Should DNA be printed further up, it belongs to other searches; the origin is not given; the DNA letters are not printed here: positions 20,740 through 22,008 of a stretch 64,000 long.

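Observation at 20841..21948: Single-gene AT-rich islet between rpsI and a crotonase gene encoding a protein with an Mrr-like nuclease C-terminus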

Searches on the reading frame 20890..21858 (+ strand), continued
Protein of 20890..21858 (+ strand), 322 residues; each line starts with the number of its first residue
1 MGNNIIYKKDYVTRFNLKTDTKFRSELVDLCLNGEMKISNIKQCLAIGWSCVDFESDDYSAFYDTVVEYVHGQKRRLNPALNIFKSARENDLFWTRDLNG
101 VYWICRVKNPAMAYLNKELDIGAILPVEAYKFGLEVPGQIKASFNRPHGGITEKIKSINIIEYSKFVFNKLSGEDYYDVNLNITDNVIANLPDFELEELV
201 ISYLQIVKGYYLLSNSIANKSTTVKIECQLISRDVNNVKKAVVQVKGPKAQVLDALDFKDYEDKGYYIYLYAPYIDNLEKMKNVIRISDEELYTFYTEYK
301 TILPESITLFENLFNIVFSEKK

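Call 59: find_encoding_contigs(protein=P0303, flank=10000, max_places=3)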
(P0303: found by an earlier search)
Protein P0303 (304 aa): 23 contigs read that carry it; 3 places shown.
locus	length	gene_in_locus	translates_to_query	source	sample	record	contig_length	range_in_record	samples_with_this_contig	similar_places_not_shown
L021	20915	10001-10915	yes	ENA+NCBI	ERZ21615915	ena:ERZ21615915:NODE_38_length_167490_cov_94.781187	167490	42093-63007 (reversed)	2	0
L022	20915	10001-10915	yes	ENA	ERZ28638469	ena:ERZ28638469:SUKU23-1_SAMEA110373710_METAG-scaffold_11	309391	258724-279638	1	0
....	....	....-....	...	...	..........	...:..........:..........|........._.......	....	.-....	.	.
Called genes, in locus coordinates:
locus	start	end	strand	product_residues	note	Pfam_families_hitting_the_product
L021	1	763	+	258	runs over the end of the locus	PF02661:Fic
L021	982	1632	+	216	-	PF02570:CbiC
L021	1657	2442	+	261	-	-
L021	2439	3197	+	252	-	-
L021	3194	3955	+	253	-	-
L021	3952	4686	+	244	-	-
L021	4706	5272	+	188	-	PF04229:GrpB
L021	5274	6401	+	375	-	PF01888:CbiD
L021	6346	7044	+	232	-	PF00590:TP_methylase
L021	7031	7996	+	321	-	PF00389:2-Hacid_dh, PF02826:2-Hacid_dh_C, PF00670:AdoHcyase_NAD (weak)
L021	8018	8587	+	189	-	PF02527:GidB (weak), PF05175:MTS (weak), PF13847:Methyltransf_31, PF02390:Methyltransf_4 (weak)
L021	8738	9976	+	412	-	PF13173:AAA_14, PF13635:DUF4143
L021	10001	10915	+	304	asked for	-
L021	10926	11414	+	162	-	-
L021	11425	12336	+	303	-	PF13644:DKNYY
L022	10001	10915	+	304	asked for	-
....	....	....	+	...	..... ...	-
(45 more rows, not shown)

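Call 60: search_protein_families(library=pfam, proteins=[P0176, P0122, P0303, P0138], max_evalue=1)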
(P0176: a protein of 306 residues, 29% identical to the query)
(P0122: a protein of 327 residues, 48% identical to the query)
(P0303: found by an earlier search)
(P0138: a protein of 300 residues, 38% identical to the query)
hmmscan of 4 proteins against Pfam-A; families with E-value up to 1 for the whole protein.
P0176 (306 aa): 2 families
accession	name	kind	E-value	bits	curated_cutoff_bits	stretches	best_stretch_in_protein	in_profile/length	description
PF02021.23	UPF0102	-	0.076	13.8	23.6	1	190-237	2-41/80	Uncharacterised protein family UPF0102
PF21214.3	SelB_WH_2nd_bact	-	0.66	10.4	27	0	50-68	6-24/59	Selenocysteine-specific elongation factor, winged helix domain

P0122 (327 aa): 0 families

P0303 (304 aa): 1 family
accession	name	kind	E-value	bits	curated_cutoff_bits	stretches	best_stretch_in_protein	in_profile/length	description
PF21940.1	Pfc11_Rna14-15-ID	-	0.017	15.5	27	0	50-109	5-66/111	Pfc11 Rna14/15 interacting domain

P0138 (300 aa): 0 families

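Call 76: search_dna_similar(query=window:20890-21855:+, collection=plasmids, mode=protein, max_evalue=0.001, max_rows=25)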
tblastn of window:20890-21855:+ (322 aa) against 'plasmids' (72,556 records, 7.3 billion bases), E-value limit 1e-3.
Records with a match: 10; places in all: 10; records where one place covers at least 80% of the query: 7.
Best place of each record, by identity: <60% 10.
By first word of the organism name: Streptococcus 5; Gluconobacter 2; [Eubacterium] 1; Lachnospira 1; Methylobacterium 1.
By predicted mobility (MOB-suite, as given by PLSDB): non-mobilizable 7; mobilizable 2; conjugative 1.
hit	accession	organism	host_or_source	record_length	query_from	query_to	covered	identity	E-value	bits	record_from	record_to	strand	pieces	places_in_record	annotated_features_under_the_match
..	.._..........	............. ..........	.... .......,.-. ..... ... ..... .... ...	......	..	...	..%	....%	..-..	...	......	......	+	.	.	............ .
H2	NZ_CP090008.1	Streptococcus salivarius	Homo sapiens,Human oral cavity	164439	10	314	95%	52.8%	2e-91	304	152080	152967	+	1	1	ribonuclease D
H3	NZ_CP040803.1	Streptococcus salivarius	Homo sapiens,Plaque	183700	10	314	95%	52.8%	2e-91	304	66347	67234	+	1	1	ribonuclease D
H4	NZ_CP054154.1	Streptococcus salivarius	Homo sapiens,single culture,oral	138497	10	314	95%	52.8%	1e-90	302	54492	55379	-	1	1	ribonuclease D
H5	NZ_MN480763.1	Streptococcus salivarius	-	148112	10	314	95%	52.4%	3e-89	298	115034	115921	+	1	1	hypothetical protein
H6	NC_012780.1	[Eubacterium] eligens ATCC 27750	-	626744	46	307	81%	25.1%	8e-8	61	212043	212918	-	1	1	hypothetical protein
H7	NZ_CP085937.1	Lachnospira eligens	-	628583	46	307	81%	25.1%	8e-8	61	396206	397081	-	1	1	hypothetical protein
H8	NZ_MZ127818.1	Gluconobacter oxydans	-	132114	45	232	58%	30.1%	5e-12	74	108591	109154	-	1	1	hypothetical protein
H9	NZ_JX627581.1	Methylobacterium oryzae CBMB20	-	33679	45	180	42%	30.8%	2e-7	60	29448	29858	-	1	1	hypothetical protein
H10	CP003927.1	Gluconobacter oxydans H24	-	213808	45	173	40%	30.9%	4e-6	56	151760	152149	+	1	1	hypothetical protein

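Call 77: search_dna_similar(query=window:20890-21855:+, collection=phages, mode=protein, max_evalue=0.001, max_rows=25)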
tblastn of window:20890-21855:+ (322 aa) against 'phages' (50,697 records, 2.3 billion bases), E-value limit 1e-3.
No match.

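Call 78: get_annotated_region(hit=H1, flank=8000)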
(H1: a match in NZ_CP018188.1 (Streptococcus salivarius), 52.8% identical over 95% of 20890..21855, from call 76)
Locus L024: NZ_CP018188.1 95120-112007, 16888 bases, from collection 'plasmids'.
description: Streptococcus salivarius strain ICDC2 plasmid unnamed, complete sequence
organism: Streptococcus salivarius (NCBI taxid 1304)
taxonomy: Bacteria; Bacillota; Bacilli; Lactobacillales; Streptococcaceae; Streptococcus; Streptococcus salivarius
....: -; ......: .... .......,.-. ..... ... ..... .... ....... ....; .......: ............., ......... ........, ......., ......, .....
typing (MOB-suite, as given by PLSDB): non-mobilizable; replicon rep_cluster_199
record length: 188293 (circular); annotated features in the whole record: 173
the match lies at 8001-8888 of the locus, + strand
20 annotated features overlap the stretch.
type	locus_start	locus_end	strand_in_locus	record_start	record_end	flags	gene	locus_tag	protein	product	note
CDS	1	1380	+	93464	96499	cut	-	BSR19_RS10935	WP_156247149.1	hypothetical protein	-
CDS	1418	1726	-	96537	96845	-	-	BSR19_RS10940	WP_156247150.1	hypothetical protein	-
CDS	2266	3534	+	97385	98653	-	-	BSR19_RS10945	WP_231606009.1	replication-relaxation family protein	-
CDS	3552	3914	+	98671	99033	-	-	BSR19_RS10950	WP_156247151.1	hypothetical protein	-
CDS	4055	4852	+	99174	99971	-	-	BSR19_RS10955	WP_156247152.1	thioredoxin family protein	-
CDS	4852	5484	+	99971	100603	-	-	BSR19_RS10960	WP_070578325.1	hypothetical protein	-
CDS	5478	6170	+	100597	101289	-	-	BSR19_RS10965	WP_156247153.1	hypothetical protein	-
CDS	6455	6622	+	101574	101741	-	-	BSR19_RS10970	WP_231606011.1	hypothetical protein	-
CDS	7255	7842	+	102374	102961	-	-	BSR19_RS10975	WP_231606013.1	hypothetical protein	-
CDS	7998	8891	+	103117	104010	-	-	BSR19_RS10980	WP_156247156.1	ribonuclease D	-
CDS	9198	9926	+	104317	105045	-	-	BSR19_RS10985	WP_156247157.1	hypothetical protein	-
CDS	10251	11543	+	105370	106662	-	-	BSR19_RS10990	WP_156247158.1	hypothetical protein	-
CDS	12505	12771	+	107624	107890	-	-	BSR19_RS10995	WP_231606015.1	hypothetical protein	-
CDS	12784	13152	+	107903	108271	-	-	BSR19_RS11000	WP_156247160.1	hypothetical protein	-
CDS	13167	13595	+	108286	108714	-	ssb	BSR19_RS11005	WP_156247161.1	single-stranded DNA-binding protein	GO:0006310 - DNA recombination [Evidence IEA]; GO:0006281 - DNA repair [Evidence IEA]; GO:0006260 - DNA replication ...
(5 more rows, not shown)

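Call 84: list_cluster_members(proteins=[P0141, P0147, P0166, P0167, P0170, P0172, P0175, P0180, P0181, P0183])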
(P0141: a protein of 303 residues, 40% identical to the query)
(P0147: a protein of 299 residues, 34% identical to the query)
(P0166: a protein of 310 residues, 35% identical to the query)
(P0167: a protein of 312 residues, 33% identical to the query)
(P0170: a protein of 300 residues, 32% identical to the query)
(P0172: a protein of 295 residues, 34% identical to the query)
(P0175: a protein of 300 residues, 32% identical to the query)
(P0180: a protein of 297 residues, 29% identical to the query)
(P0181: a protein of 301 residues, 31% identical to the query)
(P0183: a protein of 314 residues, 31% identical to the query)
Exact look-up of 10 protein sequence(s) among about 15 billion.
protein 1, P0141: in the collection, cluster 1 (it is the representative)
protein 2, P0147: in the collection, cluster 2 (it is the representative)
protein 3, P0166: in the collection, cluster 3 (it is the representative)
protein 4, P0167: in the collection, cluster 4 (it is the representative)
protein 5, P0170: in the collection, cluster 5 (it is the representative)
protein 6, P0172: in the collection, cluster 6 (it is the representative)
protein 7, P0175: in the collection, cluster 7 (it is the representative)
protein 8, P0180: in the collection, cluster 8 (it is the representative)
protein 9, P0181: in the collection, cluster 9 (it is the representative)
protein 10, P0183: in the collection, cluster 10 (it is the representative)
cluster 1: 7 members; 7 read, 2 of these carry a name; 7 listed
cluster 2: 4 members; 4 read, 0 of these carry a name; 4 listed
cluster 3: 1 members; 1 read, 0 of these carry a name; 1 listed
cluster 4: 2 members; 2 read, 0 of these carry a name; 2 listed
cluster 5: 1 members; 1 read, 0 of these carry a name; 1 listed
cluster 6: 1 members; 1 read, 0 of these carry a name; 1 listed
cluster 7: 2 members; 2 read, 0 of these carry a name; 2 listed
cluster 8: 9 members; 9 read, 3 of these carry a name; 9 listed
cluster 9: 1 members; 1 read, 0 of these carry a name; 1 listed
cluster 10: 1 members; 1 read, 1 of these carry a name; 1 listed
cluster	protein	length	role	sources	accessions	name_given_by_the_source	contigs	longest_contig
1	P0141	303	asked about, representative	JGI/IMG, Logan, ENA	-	hypothetical protein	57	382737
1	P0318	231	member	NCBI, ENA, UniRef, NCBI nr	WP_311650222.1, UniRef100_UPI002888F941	hypothetical protein [Selenomonas artemidis] | hypothetical protein n=1 Tax=Selenomonas artemidis TaxID=671224 RepID=UPI002888F941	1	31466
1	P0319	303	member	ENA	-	-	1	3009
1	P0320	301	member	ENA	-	-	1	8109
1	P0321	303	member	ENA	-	-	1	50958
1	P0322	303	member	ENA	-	-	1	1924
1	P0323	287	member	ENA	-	-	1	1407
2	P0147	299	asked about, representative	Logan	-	-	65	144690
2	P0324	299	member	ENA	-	-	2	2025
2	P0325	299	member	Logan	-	-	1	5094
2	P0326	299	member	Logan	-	-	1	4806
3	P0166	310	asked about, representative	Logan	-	-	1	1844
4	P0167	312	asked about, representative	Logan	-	-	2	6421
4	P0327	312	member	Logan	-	-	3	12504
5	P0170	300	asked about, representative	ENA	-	-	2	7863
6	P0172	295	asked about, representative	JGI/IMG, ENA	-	-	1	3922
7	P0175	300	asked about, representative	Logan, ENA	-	-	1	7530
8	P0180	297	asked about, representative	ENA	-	-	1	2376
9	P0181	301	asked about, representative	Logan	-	-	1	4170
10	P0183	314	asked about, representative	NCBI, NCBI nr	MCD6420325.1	MAG: hypothetical protein J7L41_06390 [Synergistetes bacterium] | hypothetical protein [Synergistota bacterium]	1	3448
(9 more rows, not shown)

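Call 85: find_encoding_contigs(protein=P0141, flank=10000, max_places=4)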
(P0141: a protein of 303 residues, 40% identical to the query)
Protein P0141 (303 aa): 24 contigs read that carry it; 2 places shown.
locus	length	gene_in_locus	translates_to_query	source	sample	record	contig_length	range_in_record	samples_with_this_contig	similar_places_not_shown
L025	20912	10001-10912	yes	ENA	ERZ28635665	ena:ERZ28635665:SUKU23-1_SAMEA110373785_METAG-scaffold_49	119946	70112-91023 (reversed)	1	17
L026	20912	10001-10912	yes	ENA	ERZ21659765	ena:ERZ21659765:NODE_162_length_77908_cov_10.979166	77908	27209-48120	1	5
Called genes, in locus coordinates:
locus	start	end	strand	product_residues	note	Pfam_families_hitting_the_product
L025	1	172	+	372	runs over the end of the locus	PF13439:Glyco_transf_4, PF00534:Glycos_transf_1, PF13692:Glyco_trans_1_4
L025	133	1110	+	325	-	PF00535:Glycos_transf_2, PF10111:Glyco_tranf_2_2, PF13641:Glyco_tranf_2_3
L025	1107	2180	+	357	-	PF00534:Glycos_transf_1, PF13692:Glyco_trans_1_4, PF13524:Glyco_trans_1_2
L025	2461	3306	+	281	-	-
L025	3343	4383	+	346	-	PF01370:Epimerase, PF04321:RmlD_sub_bind, PF16363:GDP_Man_Dehyd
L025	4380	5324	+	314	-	PF01370:Epimerase, PF02719:Polysacc_synt_2 (faint), PF04321:RmlD_sub_bind, PF16363:GDP_Man_Dehyd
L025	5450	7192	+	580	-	PF00005:ABC_tran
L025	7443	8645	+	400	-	PF05159:Capsule_synth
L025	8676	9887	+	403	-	PF00534:Glycos_transf_1 (weak)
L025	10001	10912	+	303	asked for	-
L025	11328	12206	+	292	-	PF05050:Methyltransf_21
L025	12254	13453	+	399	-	PF01075:Glyco_transf_9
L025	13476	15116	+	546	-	PF02348:CTP_transf_3, PF04101:Glyco_tran_28_C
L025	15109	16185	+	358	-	PF03102:NeuB, PF08666:SAF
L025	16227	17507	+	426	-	PF16254:DUF4910, PF09940:DUF2172, PF16221:HTH_47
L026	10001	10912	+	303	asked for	-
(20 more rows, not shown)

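Call 86: find_encoding_contigs(protein=P0147, flank=10000, max_places=4)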
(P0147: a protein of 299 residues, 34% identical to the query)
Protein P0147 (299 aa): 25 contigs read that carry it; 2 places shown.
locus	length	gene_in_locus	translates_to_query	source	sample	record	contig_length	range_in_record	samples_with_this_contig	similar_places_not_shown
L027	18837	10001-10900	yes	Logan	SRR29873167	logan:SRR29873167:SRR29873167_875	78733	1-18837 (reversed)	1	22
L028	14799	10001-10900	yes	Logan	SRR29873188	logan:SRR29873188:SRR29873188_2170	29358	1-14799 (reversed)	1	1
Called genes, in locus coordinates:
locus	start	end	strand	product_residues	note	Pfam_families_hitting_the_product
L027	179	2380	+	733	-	PF01471:PG_binding_1 (faint), PF08924:Rv2525c_GlyHyd-like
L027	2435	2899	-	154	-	-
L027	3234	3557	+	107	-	-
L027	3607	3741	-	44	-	-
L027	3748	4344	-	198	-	-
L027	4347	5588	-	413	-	-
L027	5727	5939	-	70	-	-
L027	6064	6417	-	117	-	PF13560:HTH_31, PF12844:HTH_19, PF01381:HTH_3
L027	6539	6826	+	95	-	-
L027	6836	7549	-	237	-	PF00313:CSD (weak)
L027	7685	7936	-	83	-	-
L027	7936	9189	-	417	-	PF00817:IMS, PF11798:IMS_HHH (weak), PF21999:IMS_HHH_1 (weak), PF11799:IMS_C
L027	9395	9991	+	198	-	PF01381:HTH_3, PF12844:HTH_19 (weak), PF13443:HTH_26, PF00717:Peptidase_S24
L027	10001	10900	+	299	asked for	-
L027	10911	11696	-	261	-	PF02195:ParB_N, PF17762:HTH_ParB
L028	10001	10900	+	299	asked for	-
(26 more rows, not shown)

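Call 89: search_protein_families(library=pfam, proteins=[P0198, P0140, P0201, P0195, P0267, P0204, P0254, P0255], max_evalue=0.01)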
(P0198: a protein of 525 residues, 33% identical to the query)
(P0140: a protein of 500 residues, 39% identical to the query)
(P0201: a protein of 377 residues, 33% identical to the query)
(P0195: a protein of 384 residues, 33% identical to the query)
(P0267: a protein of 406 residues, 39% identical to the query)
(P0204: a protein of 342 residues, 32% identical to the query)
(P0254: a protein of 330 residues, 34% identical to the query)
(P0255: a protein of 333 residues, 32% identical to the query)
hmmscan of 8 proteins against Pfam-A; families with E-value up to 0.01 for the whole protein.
P0198 (525 aa): 0 families

P0140 (500 aa): 0 families

P0201 (377 aa): 0 families

P0195 (384 aa): 0 families

P0267 (406 aa): 0 families

P0204 (342 aa): 0 families

P0254 (330 aa): 0 families

P0255 (333 aa): 0 families

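Call 90: get_annotated_region(hit=H8, flank=6000)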
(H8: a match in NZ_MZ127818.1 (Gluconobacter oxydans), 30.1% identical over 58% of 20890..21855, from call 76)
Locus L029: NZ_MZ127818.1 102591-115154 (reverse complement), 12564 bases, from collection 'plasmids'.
description: UNVERIFIED: Gluconobacter oxydans strain WSH-004 plasmid unnamed, complete sequence
organism: Gluconobacter oxydans (NCBI taxid 442)
taxonomy: Bacteria; Pseudomonadota; Alphaproteobacteria; Rhodospirillales; Acetobacteraceae; Gluconobacter; Gluconobacter oxydans
host: -; source: -; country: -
typing (MOB-suite, as given by PLSDB): mobilizable; replicon rep_cluster_500; relaxase MOBF
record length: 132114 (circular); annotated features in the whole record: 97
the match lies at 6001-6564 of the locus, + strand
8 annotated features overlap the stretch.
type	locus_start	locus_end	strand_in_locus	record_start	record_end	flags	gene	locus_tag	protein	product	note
CDS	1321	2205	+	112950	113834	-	-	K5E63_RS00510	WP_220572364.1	hypothetical protein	-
CDS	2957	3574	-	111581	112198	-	-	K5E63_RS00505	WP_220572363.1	CPBP family intramembrane glutamic endopeptidase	GO:0071586 - CAAX-box protein processing [Evidence IEA]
CDS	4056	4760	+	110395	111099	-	-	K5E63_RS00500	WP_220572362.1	hypothetical protein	-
CDS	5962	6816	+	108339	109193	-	-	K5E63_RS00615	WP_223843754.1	hypothetical protein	-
CDS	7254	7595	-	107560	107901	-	-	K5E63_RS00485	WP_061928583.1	type II toxin-antitoxin system RelE/ParE family toxin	-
CDS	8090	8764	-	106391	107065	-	-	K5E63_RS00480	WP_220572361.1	hypothetical protein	-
CDS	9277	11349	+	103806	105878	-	-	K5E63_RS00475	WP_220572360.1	AAA family ATPase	-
CDS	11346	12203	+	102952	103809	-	-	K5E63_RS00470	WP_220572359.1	retron system putative HNH endonuclease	GO:0051607 - defense response to virus [Evidence IEA]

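Call 95: find_encoding_contigs(protein=P0069, flank=3000, max_places=4)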
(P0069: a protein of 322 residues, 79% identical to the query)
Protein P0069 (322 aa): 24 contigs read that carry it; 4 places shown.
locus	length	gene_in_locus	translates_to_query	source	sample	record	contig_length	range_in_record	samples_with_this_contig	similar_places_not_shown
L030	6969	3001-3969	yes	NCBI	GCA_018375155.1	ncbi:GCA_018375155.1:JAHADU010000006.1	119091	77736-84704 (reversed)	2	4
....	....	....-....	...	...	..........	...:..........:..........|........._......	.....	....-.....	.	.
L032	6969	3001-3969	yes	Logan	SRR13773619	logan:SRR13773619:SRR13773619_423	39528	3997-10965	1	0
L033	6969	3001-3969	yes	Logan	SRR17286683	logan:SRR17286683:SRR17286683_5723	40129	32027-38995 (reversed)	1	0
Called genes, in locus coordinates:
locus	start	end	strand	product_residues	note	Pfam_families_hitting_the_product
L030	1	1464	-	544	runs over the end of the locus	PF02463:SMC_N (weak), PF13175:AAA_15 (weak), PF13304:AAA_21, PF13175:AAA_15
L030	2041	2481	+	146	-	PF00572:Ribosomal_L13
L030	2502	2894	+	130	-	PF00380:Ribosomal_S9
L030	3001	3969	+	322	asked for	-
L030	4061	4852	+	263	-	PF00378:ECH_1, PF16113:ECH_2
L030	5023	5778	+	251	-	PF01182:Glucosamine_iso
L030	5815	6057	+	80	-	PF02416:TatA_B_E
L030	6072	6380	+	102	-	PF00403:HMA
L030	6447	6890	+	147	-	PF07883:Cupin_2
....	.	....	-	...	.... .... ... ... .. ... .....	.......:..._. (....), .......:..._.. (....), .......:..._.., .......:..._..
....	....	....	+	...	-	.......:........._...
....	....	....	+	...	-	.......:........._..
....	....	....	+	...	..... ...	-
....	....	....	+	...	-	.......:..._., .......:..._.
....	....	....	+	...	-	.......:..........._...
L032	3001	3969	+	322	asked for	-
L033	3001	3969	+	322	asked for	-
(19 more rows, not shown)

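Call 96: find_encoding_contigs(protein=P0102, flank=3000, max_places=4)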
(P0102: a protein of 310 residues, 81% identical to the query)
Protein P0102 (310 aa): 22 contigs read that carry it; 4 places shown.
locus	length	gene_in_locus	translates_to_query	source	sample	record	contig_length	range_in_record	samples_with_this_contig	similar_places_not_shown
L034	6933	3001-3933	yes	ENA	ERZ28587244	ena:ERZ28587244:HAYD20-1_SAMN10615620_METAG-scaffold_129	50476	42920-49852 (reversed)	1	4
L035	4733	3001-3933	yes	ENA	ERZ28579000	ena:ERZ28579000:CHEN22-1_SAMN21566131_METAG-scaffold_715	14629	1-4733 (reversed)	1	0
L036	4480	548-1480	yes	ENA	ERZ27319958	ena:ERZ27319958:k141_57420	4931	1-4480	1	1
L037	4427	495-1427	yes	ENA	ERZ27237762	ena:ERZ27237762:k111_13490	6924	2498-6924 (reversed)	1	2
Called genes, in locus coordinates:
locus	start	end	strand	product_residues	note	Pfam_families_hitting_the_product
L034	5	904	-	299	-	PF00126:HTH_1, PF03466:LysR_substrate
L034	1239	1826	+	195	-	PF00163:Ribosomal_S4, PF01479:S4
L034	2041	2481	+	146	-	PF00572:Ribosomal_L13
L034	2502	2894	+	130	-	PF00380:Ribosomal_S9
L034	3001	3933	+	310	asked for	-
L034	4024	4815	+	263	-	PF00378:ECH_1, PF16113:ECH_2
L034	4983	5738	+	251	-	PF01182:Glucosamine_iso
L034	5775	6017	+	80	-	PF02416:TatA_B_E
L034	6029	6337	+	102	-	PF00403:HMA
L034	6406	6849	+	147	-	PF07883:Cupin_2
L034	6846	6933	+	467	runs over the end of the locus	PF00939:Na_sulph_symp, PF03600:CitMHS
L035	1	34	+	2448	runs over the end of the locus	PF05860:TPS, PF13332:Fil_haemagg_2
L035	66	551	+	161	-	-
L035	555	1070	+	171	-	-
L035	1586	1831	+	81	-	-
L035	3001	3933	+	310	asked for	-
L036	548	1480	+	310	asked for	-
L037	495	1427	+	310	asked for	-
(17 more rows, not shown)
